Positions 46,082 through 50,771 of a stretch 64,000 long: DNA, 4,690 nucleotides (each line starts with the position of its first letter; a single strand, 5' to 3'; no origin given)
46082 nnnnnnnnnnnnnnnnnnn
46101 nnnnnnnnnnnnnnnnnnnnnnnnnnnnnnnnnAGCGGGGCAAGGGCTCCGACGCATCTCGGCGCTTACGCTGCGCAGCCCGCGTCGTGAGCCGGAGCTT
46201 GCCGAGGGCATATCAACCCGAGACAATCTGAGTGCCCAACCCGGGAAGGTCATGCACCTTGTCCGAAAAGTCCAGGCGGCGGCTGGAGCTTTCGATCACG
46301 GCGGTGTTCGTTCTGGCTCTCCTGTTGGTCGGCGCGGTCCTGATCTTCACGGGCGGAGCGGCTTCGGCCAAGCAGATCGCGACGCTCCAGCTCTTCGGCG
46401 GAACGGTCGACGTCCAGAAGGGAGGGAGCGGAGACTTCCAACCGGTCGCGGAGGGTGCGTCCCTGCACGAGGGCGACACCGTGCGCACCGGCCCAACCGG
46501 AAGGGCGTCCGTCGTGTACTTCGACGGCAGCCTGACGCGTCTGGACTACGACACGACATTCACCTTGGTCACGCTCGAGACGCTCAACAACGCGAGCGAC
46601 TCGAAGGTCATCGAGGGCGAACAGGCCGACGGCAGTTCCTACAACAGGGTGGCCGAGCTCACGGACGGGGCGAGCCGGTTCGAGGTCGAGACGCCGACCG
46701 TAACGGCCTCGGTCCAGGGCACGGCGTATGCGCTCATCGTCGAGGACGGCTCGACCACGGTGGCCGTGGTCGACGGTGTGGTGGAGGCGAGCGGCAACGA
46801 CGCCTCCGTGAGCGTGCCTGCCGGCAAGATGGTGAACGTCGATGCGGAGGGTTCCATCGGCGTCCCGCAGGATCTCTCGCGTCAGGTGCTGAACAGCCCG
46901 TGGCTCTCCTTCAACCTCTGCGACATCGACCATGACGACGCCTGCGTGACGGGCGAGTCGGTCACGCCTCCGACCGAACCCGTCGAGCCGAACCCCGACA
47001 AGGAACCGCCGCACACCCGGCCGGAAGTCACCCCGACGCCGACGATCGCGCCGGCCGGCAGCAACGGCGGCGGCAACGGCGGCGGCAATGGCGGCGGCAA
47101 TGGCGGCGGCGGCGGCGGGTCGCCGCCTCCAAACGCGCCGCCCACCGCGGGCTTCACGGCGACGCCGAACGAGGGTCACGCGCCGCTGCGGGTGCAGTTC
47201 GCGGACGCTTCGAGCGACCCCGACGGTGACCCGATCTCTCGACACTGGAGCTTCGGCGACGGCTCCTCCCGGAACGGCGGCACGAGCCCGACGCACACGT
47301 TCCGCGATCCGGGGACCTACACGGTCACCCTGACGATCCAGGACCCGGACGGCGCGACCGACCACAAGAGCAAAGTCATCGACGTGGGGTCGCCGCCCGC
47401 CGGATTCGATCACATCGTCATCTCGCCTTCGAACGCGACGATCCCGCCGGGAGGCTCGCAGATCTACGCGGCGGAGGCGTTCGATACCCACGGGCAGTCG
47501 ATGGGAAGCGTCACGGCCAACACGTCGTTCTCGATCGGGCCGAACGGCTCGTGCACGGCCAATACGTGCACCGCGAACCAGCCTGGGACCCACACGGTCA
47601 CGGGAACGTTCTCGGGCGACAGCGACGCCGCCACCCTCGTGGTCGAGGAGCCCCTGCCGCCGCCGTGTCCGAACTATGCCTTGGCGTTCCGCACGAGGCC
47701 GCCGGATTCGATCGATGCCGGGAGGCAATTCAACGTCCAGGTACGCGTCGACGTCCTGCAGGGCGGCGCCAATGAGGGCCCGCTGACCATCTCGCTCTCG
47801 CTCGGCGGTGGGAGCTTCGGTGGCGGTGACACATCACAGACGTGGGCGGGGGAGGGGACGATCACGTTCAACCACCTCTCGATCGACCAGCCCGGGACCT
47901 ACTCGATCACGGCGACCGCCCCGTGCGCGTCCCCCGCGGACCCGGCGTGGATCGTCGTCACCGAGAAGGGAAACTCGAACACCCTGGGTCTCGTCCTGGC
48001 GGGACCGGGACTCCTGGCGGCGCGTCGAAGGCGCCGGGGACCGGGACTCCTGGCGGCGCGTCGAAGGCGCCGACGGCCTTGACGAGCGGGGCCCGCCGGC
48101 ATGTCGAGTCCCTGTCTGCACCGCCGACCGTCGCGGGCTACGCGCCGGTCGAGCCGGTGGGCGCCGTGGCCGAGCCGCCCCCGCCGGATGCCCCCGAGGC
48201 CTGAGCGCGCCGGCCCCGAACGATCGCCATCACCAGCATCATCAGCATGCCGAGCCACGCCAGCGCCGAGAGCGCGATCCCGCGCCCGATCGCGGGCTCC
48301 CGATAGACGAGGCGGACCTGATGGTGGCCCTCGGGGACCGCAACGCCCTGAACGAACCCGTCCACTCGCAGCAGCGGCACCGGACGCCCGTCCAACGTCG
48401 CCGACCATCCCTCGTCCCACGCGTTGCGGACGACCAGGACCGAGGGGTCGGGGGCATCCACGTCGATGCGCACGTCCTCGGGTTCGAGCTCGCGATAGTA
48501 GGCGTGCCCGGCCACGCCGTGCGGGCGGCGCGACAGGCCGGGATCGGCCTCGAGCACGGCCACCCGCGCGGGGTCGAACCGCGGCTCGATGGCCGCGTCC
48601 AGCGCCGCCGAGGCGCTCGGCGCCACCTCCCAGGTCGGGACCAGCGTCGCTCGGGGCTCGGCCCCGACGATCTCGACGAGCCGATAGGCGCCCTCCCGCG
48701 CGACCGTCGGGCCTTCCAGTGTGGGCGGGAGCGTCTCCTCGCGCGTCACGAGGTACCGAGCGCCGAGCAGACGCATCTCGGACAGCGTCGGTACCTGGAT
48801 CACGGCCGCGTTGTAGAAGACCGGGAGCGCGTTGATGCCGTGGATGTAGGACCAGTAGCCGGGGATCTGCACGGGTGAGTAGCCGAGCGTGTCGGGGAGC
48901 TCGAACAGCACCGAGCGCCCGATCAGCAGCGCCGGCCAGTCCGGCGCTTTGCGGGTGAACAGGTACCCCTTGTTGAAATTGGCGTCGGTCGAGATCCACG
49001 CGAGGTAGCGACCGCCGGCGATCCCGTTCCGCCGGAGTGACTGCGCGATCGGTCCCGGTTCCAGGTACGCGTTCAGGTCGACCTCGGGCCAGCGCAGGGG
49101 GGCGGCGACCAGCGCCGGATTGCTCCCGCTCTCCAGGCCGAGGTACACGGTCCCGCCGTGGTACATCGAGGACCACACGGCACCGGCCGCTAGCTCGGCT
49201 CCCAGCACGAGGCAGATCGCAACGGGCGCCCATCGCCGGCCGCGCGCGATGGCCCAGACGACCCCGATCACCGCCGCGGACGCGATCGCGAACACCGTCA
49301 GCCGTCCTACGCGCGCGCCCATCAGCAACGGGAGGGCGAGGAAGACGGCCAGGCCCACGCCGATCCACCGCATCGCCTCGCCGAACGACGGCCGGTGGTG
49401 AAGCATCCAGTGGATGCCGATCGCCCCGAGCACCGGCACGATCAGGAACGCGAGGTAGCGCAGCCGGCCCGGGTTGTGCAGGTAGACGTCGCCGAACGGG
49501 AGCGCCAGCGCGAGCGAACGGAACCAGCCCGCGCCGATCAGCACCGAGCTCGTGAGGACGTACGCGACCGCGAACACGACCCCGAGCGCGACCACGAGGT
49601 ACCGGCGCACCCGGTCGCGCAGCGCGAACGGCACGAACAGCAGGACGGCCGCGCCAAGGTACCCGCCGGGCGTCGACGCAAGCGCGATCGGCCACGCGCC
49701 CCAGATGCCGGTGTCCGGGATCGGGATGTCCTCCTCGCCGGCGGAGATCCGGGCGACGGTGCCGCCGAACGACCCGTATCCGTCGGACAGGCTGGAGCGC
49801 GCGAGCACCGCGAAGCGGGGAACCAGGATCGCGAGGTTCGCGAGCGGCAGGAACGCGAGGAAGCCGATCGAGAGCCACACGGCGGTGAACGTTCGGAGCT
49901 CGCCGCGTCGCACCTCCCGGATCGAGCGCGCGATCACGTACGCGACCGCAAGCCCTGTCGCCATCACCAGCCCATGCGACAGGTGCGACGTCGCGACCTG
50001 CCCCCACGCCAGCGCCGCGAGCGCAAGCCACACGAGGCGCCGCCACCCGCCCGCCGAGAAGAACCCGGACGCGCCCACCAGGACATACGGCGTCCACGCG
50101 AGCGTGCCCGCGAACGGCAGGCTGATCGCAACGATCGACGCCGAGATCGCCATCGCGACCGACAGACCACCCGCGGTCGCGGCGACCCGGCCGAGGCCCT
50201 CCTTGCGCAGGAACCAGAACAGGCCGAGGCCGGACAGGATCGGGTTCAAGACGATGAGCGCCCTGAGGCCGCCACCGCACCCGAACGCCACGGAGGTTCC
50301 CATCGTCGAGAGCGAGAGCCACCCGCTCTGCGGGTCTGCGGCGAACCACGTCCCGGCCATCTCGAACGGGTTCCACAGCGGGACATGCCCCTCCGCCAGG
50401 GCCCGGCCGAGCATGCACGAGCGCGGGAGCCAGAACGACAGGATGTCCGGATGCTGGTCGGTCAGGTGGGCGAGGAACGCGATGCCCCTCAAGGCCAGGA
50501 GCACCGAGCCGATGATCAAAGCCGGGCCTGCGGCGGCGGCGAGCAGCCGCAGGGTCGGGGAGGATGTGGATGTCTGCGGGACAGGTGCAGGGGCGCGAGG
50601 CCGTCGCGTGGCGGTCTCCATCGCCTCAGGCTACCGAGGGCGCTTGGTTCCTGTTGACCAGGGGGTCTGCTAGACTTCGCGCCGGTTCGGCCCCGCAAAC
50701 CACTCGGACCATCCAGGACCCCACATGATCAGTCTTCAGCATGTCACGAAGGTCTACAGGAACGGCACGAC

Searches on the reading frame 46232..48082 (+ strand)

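Call 36: search_protein_families(library=pfam, proteins=[window:46232-48082:+])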
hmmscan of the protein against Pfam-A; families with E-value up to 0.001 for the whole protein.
window:46232-48082:+ (616 aa): 4 families
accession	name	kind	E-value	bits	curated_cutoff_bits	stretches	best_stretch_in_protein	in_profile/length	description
PF18911.6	PKD_4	-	1.3e-18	67.3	27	1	301-379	1-78/85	PKD domain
PF00801.26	PKD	-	9.2e-18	64.5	23.5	1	309-382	5-78/80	PKD domain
PF04773.18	FecR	-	1.6e-11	44.9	24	1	82-185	1-97/97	FecR protein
PF17963.7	Big_9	-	0.00049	21.4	23.6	1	301-378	1-83/89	Bacterial Ig domain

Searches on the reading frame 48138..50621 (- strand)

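Call 36: search_protein_families(library=pfam, proteins=[window:48138-50621:-])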
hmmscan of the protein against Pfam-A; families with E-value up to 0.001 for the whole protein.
window:48138-50621:- (827 aa): 1 family
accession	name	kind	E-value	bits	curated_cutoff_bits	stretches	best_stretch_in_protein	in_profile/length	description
PF09586.16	YfhO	-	4.3e-07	29.1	28.5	1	717-785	766-835/835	Bacterial membrane protein YfhO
